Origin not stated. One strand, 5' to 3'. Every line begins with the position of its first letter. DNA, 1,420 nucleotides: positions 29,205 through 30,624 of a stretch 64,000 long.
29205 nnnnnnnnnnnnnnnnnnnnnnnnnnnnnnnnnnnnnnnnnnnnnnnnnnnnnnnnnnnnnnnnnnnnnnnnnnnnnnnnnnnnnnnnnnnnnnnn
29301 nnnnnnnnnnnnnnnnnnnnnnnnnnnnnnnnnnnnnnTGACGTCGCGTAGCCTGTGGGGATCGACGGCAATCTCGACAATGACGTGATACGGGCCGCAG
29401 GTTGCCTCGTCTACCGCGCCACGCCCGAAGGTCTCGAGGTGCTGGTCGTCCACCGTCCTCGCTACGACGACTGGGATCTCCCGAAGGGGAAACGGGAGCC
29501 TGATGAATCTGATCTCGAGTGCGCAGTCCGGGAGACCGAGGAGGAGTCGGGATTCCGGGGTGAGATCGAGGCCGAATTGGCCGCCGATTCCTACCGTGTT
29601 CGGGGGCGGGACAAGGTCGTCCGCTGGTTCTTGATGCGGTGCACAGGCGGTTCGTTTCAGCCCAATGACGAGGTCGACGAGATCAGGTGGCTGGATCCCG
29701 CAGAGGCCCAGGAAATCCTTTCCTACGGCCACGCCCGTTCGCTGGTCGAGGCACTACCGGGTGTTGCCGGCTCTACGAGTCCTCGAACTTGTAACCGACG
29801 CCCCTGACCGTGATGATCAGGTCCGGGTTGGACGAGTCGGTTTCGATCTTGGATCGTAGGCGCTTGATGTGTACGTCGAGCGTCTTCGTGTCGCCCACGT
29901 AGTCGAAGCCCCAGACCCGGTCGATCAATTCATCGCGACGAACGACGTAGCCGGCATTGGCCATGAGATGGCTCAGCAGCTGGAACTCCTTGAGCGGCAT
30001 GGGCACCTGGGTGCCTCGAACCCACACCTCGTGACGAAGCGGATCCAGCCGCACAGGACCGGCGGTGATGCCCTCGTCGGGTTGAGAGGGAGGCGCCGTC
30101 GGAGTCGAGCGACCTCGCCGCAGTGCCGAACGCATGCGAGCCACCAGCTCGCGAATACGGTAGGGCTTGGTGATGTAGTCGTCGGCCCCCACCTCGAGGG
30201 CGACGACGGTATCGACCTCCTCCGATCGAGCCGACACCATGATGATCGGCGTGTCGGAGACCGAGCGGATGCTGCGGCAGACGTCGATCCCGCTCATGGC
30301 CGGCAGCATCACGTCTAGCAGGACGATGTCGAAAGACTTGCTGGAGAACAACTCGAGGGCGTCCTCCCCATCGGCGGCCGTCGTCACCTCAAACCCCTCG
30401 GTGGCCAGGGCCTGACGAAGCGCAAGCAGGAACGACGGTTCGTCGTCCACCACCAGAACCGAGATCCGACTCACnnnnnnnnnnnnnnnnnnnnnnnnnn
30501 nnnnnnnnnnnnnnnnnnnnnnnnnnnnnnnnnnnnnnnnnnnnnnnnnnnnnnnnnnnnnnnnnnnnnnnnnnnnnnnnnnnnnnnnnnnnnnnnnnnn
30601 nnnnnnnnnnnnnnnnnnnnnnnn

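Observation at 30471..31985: Histidine kinase with no membrane anchor but an N-terminal PhoU domain (PhoU-HisKA-HATPase fusion) inside a complete Pho cluster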

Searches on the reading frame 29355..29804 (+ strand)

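Call 13: search_protein_families(library=pfam, proteins=[window:29355-29804:+], max_evalue=0.0001)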
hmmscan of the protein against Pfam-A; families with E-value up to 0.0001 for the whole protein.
window:29355-29804:+ (150 aa): 1 family
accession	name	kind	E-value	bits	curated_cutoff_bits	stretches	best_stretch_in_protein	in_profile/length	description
PF00293.34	NUDIX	-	6.2e-19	68.8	21.1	1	13-123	4-123/134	NUDIX domain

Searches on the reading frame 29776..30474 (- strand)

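Call 4: search_protein_families(library=pfam, proteins=[window:29776-30474:-], max_evalue=0.01)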
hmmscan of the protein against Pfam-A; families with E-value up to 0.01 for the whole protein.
window:29776-30474:- (233 aa): 4 families
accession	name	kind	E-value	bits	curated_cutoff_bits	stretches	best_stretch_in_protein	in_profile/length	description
PF00072.30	Response_reg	-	6.7e-33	113.6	30.2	1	6-114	1-110/111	Response regulator receiver domain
PF00486.34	Trans_reg_C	-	2.3e-28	98.5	26.2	1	155-230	2-77/77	Transcriptional regulatory protein, C terminal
PF23198.2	PDE8A_N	-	1.6e-06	28.6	29.6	1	7-87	14-98/147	PDE8A-like, N-terminal domain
PF21695.3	GlnR_1st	-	0.0066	16.8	27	1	38-115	32-108/111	Transcription regulator GlnR, N-terminal domain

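Call 5: search_protein_families(library=ncbifam, proteins=[window:29776-30474:-], max_evalue=0.001)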
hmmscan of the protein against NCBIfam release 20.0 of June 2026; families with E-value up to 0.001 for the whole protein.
window:29776-30474:- (233 aa): 104 families (the best 25 are shown)
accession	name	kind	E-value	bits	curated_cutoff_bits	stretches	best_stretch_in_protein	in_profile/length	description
NF040689.1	MtrAB_MtrA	equivalog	6.2e-71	238.2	300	1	6-229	1-217/219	MtrAB system response regulator MtrA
NF040534.1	resp_reg_YycF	equivalog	1.1e-68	231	340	1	6-231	3-228/231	response regulator YycF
NF045944.1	ResRegRpaBCyano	equivalog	3.4e-65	219.6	330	1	7-231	1-228/229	response regulator transcription factor RpaB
NF041733.1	resp_reg_CseB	equivalog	8.4e-65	218.3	350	1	5-231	2-227/228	two-component system response regulator CseB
TIGR02154.1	PhoB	equivalog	2.4e-62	210.2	296.2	1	5-231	4-226/226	phosphate regulon transcriptional regulator PhoB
NF053854.1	RespRegPhoBBctds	equivalog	5.5e-57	192.7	270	1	6-231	1-225/225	two-component system response regulator PhoB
NF008296.0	PRK11083.1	equivalog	9.4e-56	188.7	273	1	2-231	2-226/228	two-component system response regulator CreB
NF033117.2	vanR_ACDEGLN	exception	2.7e-54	184.1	350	1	6-231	1-226/226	VanR-ABDEGLN family response regulator transcription factor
TIGR01387.1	cztR_silR_copR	subfamily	7.9e-54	182.6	279.2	1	6-230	1-218/218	heavy metal response regulator transcription factor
NF007005.1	PRK09468.1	equivalog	1.6e-51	175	331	1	5-230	5-231/237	osmolarity response regulator transcription factor OmpR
NF007982.1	PRK10710.1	equivalog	4.2e-51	173.8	380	1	4-231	8-228/235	envelope stress response regulator BaeR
NF041209.1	resp_regPieR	equivalog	3.4e-50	170.8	450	1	6-232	3-229/231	two component system response regulator PieR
NF033120.0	vanR_FM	exception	1.4e-48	165.5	460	1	1-231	1-230/231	vancomycin resistance response regulator transcription factor, VanR-F/VanR-M family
NF008199.0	PRK10955.1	equivalog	1.8e-45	155.7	341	1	6-229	4-227/232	envelope stress response regulator transcription factor CpxR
NF007820.0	PRK10529.1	equivalog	8.7e-45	152.9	325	1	5-230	3-223/225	two-component system response regulator KdpE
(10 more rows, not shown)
